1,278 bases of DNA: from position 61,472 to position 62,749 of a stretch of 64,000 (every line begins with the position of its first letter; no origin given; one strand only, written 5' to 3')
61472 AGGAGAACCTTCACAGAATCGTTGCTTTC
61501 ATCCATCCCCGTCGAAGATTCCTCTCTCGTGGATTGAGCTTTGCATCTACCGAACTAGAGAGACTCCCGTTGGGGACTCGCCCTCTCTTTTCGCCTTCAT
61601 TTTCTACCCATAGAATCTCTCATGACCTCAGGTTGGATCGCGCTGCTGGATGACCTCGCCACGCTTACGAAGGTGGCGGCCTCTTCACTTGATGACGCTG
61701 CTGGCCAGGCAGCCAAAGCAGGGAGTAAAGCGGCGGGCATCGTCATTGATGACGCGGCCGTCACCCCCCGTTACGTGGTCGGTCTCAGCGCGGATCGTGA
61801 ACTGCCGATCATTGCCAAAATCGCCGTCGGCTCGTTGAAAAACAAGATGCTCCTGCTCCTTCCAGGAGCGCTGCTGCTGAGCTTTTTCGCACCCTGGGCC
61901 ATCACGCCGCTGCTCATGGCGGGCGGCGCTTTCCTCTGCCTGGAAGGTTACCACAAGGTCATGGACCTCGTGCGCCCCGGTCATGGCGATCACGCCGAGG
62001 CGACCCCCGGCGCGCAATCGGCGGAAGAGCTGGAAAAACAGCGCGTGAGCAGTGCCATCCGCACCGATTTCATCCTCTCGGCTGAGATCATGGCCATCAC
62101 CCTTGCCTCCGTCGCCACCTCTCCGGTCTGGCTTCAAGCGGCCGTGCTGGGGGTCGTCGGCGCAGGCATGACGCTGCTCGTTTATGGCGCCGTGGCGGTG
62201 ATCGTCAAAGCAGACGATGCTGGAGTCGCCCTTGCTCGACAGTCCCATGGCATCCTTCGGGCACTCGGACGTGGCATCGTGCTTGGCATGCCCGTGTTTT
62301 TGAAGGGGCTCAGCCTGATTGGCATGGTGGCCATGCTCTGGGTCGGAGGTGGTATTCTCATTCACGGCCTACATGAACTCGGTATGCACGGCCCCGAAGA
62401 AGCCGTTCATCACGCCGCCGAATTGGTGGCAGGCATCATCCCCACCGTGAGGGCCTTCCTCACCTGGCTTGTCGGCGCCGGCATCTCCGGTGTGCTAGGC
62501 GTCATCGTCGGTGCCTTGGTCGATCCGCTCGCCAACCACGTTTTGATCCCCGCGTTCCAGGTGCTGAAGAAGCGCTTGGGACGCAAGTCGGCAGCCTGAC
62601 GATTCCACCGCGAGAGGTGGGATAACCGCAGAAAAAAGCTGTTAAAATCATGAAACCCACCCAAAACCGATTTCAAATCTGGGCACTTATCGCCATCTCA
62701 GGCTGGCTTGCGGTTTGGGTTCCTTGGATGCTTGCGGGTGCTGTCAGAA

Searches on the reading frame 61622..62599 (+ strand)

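Call 82: search_protein_families(library=pfam, proteins=[window:61622-62599:+], max_evalue=0.00001)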
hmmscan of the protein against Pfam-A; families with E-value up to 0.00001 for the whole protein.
window:61622-62599:+ (325 aa): 1 family
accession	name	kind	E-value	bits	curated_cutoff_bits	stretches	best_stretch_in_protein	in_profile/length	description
PF05661.17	DUF808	-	2.3e-114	382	28.4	1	3-300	1-299/302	Protein of unknown function (DUF808)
